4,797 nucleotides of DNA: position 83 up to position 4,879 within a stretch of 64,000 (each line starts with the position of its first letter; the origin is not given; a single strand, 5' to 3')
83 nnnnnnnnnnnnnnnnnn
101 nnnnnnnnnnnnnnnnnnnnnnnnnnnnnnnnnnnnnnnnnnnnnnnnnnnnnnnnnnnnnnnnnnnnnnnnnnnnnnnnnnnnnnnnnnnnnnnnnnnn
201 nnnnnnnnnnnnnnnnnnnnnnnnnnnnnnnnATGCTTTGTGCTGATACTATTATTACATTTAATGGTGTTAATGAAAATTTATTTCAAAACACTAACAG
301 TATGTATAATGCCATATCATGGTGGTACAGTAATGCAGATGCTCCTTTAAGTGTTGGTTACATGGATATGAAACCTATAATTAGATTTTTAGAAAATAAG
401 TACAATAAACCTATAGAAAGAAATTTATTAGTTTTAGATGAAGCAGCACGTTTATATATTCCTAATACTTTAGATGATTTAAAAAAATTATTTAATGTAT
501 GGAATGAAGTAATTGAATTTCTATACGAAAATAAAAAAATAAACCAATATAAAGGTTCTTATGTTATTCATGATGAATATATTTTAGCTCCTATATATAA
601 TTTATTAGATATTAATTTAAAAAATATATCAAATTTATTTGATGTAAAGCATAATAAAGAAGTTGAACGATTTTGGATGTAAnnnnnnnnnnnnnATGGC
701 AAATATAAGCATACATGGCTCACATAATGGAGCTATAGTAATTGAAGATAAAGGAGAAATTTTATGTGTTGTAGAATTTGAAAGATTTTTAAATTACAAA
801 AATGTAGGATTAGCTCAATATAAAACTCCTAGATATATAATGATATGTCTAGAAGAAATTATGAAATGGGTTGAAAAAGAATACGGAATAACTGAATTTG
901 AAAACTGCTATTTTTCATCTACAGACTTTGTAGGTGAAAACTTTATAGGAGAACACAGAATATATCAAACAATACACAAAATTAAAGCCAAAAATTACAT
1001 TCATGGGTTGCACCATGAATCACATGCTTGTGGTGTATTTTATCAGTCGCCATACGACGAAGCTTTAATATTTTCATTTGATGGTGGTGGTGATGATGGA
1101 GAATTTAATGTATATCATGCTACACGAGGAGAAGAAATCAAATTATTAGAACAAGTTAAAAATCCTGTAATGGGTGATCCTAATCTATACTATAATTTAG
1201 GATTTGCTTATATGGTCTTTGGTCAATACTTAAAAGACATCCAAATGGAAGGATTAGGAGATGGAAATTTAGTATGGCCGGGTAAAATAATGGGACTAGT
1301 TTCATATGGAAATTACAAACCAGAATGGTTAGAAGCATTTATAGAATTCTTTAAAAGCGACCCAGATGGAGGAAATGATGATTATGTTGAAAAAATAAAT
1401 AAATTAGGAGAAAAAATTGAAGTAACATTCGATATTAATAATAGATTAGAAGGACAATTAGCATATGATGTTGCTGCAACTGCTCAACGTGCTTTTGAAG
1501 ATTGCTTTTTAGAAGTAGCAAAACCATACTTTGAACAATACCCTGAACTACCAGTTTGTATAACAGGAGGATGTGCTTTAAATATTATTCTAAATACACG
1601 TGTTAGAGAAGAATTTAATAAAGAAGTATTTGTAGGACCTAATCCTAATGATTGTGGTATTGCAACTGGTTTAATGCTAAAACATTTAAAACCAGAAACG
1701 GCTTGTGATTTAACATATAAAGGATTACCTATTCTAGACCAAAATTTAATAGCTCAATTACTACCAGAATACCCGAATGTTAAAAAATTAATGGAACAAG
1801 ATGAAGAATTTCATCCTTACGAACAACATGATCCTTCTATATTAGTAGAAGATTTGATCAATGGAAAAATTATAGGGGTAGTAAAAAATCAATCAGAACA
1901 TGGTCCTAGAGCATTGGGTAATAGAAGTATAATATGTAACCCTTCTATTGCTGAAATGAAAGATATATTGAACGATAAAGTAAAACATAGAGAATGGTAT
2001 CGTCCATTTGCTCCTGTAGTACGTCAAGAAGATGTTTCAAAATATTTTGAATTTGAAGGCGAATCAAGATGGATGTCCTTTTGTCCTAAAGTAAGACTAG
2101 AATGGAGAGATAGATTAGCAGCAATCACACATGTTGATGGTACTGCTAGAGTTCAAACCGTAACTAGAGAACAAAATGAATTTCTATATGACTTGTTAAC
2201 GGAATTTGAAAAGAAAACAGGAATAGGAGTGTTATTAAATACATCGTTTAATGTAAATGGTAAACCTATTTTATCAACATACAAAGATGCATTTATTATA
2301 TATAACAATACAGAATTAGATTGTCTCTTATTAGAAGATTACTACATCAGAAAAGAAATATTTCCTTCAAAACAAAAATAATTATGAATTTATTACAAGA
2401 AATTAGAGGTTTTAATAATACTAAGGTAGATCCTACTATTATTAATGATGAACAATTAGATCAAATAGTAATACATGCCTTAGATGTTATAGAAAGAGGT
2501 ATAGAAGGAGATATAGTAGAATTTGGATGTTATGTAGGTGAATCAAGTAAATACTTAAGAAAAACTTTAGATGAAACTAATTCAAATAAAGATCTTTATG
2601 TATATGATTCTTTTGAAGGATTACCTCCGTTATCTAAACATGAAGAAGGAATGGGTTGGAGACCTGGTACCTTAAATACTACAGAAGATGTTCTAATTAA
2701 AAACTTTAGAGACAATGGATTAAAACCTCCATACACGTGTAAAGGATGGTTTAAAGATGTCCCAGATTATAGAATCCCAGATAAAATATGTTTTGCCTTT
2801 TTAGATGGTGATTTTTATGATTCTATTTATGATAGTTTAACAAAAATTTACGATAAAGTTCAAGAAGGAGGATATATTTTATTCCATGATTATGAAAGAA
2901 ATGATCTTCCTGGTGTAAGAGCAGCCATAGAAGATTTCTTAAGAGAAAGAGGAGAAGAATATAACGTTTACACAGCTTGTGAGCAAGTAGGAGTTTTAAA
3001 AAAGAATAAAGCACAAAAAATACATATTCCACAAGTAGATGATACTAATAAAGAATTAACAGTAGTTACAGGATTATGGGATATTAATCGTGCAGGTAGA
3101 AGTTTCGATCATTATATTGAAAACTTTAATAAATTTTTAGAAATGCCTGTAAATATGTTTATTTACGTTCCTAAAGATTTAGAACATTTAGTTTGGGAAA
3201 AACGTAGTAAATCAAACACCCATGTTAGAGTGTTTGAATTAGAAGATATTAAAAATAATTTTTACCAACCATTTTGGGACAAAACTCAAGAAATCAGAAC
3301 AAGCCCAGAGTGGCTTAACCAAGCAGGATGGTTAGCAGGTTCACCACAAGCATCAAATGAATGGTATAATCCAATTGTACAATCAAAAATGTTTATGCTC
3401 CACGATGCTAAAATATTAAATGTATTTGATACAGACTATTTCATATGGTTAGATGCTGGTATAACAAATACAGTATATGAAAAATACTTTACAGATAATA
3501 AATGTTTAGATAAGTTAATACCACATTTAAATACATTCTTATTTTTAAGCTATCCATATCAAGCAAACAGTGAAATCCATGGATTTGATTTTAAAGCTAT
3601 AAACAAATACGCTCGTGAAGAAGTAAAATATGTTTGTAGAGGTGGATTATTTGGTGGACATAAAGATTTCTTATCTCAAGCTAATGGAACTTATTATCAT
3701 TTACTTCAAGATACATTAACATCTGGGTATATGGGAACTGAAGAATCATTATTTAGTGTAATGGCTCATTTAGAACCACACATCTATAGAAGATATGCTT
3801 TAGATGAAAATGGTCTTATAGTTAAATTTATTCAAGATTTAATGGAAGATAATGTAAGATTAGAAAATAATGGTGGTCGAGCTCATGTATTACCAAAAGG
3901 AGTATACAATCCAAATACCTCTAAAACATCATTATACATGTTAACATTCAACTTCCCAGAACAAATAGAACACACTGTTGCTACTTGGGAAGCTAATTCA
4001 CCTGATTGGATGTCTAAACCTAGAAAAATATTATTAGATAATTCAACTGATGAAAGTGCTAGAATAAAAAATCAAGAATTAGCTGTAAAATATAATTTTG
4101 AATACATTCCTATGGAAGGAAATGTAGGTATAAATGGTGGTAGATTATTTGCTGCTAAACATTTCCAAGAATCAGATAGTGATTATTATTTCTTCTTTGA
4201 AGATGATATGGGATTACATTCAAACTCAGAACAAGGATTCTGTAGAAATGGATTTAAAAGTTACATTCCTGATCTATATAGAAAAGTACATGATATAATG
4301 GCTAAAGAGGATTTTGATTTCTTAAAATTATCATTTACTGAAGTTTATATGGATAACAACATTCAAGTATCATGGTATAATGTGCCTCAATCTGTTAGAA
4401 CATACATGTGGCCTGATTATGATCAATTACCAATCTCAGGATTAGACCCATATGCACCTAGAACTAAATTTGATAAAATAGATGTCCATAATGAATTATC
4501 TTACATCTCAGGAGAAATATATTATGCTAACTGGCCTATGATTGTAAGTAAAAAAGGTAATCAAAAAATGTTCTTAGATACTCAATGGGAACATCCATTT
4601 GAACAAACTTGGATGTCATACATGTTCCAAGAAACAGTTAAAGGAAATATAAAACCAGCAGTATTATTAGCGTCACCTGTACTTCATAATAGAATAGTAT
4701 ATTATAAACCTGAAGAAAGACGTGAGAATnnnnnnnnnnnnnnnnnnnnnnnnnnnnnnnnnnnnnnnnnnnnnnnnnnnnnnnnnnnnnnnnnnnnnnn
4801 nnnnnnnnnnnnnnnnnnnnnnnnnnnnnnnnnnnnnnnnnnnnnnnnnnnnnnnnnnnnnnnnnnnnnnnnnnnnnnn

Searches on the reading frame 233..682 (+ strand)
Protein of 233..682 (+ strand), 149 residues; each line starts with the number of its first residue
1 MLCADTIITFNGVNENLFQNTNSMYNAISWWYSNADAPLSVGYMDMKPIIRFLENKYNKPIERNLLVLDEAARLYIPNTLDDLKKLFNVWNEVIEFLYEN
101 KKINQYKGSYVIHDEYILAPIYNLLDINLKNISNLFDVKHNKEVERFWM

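Call 14: search_protein_families(library=pfam, proteins=[window:233-679:+], max_evalue=0.01)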
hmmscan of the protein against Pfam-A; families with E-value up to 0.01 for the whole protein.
window:233-679:+ (149 aa): 1 family
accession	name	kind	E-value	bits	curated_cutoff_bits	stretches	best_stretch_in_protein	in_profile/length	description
PF21693.2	SWT1_3rd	-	0.00045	20.7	27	1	72-106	73-107/117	Transcriptional protein SWT1, C-terminal domain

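Call 76: find_encoding_contigs(protein=window:233-682:+, flank=10000, max_places=2)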
Protein window:233-682:+ (149 aa): no gene with exactly this product is on record in the collection.
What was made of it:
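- Tried and rejected: One look-up failed (call 76).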

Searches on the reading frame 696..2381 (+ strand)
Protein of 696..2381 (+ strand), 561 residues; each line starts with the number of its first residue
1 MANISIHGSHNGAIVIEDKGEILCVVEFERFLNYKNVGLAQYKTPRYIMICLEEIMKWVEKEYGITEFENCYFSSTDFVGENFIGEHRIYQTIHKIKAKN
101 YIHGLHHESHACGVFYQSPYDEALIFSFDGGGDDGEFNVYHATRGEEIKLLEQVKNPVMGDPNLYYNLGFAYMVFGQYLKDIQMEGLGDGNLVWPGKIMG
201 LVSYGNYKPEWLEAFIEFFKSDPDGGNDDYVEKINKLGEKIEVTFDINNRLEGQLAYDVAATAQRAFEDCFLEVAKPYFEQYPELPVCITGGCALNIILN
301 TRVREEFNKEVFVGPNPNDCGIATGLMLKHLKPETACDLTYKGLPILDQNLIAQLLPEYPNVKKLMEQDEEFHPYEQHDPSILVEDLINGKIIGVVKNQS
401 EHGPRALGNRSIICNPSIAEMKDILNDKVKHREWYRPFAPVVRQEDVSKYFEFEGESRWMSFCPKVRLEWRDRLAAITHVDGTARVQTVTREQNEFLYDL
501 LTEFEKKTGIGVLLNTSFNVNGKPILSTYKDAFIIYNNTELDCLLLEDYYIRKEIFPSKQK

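Call 14: search_protein_families(library=pfam, proteins=[window:696-2378:+], max_evalue=0.01)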
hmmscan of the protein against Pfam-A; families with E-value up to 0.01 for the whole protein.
window:696-2378:+ (561 aa): 3 families
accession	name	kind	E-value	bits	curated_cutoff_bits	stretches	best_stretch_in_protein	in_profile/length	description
PF16861.10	Carbam_trans_C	-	5.3e-64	215.3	27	1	385-553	2-170/170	Carbamoyltransferase C-terminus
PF02543.21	Carbam_trans_N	-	1.2e-24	87.8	24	1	93-325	119-343/346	Carbamoyltransferase N-terminus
PF22521.2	HypF_C_2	-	4.3e-05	23.8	27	1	249-325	159-240/241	Carbamoyltransferase, Kae1-like Domain, second subdomain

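Call 78: find_encoding_contigs(protein=window:696-2381:+, flank=10000, max_places=3)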
Protein window:696-2381:+ (561 aa): 8 contigs read that carry it; 3 places shown.
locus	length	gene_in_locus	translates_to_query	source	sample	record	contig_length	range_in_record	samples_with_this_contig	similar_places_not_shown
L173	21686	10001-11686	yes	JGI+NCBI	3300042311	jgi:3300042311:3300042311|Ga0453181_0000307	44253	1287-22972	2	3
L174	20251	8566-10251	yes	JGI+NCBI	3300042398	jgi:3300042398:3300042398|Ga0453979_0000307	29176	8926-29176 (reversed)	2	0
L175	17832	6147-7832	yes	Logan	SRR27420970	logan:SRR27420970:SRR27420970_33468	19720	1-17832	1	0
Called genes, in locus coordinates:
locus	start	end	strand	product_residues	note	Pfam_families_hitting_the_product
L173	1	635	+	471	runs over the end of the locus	-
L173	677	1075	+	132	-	-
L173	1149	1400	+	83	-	-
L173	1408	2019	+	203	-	PF00182:Glyco_hydro_19 (weak)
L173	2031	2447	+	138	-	PF05105:Phage_holin_4_1 (weak)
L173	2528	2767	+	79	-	-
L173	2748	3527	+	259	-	PF04055:Radical_SAM (weak)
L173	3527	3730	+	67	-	-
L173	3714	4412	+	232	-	PF01227:GTP_cyclohydroI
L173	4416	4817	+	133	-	PF00156:Pribosyltran (faint)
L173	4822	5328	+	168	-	PF01503:PRA-PH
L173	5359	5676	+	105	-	-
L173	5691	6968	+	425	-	PF00535:Glycos_transf_2 (weak), PF11397:GlcNAc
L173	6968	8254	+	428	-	PF11397:GlcNAc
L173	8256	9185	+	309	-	-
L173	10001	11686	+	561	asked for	PF02543:Carbam_trans_N, PF16861:Carbam_trans_C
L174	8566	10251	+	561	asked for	PF02543:Carbam_trans_N, PF16861:Carbam_trans_C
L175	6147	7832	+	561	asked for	PF02543:Carbam_trans_N, PF16861:Carbam_trans_C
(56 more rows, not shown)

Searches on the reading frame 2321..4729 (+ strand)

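Call 14: search_protein_families(library=pfam, proteins=[window:2321-4729:+], max_evalue=0.01)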
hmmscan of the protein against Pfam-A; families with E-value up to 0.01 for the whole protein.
window:2321-4729:+ (803 aa): 3 families
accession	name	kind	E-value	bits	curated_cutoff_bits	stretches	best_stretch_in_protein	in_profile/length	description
PF05711.17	TylF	-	1.7e-27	96.8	23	1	32-211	62-247/264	Macrocin-O-methyltransferase (TylF)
PF09612.15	HtrL_YibB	-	1.1e-11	45.3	24.1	1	249-466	13-228/267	Bacterial protein of unknown function (HtrL_YibB)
PF13578.12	Methyltransf_24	-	1.9e-06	29.2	26.3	1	66-191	1-105/105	Methyltransferase domain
